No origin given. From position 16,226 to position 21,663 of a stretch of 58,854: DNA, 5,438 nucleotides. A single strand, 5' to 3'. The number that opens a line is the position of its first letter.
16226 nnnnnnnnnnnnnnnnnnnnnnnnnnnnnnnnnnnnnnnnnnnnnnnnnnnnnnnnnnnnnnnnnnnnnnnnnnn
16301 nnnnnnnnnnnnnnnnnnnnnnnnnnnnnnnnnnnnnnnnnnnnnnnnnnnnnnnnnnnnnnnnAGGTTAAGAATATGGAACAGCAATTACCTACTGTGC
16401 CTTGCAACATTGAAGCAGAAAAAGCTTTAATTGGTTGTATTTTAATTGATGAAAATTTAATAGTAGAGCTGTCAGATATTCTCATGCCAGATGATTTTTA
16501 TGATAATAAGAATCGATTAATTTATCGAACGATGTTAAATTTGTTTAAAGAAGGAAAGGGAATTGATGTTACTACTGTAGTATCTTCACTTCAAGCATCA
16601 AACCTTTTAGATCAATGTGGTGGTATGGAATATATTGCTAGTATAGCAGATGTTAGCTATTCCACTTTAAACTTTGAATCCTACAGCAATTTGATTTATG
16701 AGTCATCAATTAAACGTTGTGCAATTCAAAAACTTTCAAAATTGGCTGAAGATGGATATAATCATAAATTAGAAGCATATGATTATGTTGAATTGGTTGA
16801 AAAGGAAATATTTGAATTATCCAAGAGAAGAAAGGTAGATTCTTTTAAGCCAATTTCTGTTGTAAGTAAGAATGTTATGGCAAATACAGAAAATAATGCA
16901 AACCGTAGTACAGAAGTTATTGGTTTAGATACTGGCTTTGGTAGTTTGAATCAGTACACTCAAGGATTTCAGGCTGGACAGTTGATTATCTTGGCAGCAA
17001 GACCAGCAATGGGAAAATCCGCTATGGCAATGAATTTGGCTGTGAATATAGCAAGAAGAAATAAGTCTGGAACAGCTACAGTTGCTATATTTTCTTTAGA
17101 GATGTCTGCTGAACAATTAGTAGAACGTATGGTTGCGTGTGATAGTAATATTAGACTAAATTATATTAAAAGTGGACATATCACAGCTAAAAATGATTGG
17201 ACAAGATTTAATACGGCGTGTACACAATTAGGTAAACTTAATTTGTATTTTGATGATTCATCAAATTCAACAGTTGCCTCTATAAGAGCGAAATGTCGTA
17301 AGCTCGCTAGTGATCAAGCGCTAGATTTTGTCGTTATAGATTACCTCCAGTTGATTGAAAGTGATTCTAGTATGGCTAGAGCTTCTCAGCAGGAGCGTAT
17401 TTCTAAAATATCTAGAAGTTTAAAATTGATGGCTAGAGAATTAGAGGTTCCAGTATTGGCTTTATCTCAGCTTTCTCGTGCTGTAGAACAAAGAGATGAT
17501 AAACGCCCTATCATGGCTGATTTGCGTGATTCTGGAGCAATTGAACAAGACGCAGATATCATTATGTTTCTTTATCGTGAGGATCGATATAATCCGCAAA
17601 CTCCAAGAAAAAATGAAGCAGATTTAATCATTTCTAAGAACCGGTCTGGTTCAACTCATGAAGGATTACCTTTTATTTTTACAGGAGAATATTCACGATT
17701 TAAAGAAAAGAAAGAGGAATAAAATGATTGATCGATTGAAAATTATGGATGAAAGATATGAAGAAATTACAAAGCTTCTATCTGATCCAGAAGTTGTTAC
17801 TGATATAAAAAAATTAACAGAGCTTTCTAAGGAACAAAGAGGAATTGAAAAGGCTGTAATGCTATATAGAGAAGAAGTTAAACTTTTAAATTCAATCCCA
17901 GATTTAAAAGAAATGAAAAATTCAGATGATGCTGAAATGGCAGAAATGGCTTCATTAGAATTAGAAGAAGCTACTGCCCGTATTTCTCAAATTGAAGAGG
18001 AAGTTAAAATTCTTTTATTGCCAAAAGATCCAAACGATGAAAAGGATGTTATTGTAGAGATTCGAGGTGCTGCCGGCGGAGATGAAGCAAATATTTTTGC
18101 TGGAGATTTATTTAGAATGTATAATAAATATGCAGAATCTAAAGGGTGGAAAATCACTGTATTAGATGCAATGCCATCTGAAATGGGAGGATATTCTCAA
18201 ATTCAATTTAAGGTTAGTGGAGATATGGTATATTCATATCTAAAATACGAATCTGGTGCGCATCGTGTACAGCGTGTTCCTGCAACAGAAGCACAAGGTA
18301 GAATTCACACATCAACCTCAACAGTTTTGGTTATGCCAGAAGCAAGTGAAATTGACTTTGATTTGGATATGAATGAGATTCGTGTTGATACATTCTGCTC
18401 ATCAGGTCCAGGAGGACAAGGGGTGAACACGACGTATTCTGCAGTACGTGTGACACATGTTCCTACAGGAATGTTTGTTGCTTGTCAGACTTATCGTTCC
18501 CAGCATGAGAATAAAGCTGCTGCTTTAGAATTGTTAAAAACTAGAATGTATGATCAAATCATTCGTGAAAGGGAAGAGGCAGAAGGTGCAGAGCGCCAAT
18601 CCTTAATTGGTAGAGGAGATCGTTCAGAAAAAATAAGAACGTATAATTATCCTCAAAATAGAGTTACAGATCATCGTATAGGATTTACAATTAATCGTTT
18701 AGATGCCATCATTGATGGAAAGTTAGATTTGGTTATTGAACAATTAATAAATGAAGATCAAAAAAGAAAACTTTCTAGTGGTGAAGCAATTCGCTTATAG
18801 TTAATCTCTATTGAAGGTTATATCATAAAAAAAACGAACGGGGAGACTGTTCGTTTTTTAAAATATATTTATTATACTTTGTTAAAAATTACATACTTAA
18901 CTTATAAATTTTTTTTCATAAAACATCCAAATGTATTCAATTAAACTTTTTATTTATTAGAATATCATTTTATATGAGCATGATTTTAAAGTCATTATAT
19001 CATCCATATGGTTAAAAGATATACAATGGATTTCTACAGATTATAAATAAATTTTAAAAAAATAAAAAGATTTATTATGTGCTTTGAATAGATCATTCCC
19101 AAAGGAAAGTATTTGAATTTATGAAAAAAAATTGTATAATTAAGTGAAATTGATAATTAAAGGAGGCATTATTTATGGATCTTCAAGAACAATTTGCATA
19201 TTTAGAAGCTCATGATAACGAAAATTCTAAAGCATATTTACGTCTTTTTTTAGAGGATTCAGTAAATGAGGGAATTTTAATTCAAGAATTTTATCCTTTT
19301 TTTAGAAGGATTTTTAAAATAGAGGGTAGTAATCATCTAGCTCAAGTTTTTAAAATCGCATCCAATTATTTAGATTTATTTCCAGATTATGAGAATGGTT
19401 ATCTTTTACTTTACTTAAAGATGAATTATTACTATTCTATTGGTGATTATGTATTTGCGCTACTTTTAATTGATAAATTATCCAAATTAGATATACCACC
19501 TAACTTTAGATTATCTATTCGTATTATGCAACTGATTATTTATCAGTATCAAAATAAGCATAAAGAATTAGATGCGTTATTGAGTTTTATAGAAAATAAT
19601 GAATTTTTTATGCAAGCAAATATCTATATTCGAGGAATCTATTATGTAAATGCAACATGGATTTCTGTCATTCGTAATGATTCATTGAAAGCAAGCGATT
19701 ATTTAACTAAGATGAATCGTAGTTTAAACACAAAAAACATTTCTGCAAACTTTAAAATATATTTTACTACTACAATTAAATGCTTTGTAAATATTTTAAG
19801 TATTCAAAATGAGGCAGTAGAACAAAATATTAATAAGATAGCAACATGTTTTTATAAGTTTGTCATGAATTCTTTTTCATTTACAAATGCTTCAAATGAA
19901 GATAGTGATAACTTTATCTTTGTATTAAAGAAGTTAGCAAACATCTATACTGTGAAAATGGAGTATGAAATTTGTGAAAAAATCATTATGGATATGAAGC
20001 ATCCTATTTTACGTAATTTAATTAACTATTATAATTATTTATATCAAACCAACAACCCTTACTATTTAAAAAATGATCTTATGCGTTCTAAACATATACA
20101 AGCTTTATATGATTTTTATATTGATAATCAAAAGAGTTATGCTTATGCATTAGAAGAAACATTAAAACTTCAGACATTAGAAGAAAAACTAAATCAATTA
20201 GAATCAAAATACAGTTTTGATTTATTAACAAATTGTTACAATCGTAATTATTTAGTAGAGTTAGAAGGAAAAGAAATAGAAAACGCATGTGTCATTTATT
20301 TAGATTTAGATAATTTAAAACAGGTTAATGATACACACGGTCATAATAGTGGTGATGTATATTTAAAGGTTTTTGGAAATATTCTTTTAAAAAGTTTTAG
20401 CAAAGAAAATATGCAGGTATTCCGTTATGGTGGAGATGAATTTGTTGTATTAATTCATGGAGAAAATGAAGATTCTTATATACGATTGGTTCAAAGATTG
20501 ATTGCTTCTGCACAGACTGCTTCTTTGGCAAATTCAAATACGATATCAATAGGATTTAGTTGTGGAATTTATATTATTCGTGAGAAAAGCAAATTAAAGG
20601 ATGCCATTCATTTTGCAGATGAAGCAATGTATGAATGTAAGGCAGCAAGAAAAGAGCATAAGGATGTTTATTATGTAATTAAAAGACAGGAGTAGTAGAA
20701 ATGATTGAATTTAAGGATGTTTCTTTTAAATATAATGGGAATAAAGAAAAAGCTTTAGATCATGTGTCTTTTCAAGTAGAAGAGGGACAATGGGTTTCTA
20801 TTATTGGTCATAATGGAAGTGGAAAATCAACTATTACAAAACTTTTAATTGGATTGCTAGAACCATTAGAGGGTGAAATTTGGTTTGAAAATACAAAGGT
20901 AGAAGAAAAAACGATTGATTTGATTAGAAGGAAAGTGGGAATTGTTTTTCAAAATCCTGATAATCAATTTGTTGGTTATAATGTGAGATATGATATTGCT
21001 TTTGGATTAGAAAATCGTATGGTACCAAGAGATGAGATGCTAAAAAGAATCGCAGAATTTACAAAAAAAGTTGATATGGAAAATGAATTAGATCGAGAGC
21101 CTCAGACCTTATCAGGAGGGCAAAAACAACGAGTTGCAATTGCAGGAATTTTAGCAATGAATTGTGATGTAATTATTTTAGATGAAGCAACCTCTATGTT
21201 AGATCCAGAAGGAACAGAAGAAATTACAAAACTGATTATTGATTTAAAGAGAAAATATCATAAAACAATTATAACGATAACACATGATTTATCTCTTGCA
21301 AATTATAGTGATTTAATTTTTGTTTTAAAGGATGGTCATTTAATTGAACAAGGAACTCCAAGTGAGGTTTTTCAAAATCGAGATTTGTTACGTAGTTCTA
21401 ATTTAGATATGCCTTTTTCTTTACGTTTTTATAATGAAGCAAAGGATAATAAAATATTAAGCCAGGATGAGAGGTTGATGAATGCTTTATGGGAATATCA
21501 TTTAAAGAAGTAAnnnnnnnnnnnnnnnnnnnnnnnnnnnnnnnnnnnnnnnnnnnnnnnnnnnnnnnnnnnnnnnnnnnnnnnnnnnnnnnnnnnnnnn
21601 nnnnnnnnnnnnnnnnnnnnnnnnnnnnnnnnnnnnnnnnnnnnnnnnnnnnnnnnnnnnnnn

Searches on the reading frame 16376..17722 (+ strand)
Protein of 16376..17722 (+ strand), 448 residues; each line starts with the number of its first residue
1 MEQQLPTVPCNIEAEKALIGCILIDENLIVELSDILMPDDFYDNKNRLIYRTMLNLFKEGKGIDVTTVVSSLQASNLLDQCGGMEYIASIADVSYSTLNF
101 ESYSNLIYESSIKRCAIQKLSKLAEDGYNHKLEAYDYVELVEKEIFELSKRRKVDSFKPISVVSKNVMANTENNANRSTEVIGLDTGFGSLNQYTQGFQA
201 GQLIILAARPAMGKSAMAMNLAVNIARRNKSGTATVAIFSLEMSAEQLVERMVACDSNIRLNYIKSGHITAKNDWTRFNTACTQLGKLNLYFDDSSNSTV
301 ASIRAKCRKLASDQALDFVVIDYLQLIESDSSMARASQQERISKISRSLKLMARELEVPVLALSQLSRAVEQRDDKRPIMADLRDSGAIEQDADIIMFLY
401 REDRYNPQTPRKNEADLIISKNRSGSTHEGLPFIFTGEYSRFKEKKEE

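Call 19: search_protein_families(library=pfam, proteins=[window:16376-17722:+], max_evalue=0.0001)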
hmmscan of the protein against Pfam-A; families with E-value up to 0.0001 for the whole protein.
window:16376-17722:+ (448 aa): 4 families
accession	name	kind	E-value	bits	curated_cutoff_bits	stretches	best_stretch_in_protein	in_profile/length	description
PF03796.21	DnaB_C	-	2.7e-97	325.6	27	1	183-443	1-254/255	DnaB-like helicase C terminal domain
PF00772.26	DnaB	-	1.4e-29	102.6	23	1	9-109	3-103/103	DnaB-like helicase N terminal domain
PF13481.12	AAA_25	-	2.4e-13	50.6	27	1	179-365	10-189/195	AAA domain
PF06745.19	ATPase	-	5.3e-06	26.4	26.6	1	184-339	8-145/231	KaiC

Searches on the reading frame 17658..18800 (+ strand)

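Call 19: search_protein_families(library=pfam, proteins=[window:17658-18800:+], max_evalue=0.0001)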
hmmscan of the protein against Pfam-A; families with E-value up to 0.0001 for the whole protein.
window:17658-18800:+ (380 aa): 2 families
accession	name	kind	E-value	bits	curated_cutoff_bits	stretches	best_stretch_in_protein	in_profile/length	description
PF03462.23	PCRF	-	1.9e-72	243.6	24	1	31-223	2-194/194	PCRF domain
PF00472.26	RF-1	-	4.2e-38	130.3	35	1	231-340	2-116/116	RF-1 domain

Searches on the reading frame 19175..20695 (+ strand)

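Call 19: search_protein_families(library=pfam, proteins=[window:19175-20695:+], max_evalue=0.0001)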
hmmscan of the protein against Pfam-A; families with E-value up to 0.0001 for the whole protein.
window:19175-20695:+ (506 aa): 1 family
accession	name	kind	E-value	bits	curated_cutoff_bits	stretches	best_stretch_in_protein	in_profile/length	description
PF00990.26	GGDEF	-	1.1e-28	100.5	23.8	1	348-494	3-160/161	Diguanylate cyclase, GGDEF domain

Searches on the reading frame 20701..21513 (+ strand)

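Call 19: search_protein_families(library=pfam, proteins=[window:20701-21513:+], max_evalue=0.0001)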
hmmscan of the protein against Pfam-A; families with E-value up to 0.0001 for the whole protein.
window:20701-21513:+ (270 aa): 3 families
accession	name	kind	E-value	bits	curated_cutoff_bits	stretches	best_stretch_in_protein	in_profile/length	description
PF00005.33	ABC_tran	-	2.7e-35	122.4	25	1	19-165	1-137/137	ABC transporter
PF02463.25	SMC_N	-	3.4e-09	36.9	40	1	30-197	25-201/220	RecF/RecN/SMC N terminal domain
PF13304.12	AAA_21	-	5.4e-08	33.7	27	0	121-199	222-302/304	AAA domain, putative AbiEii toxin, Type IV TA system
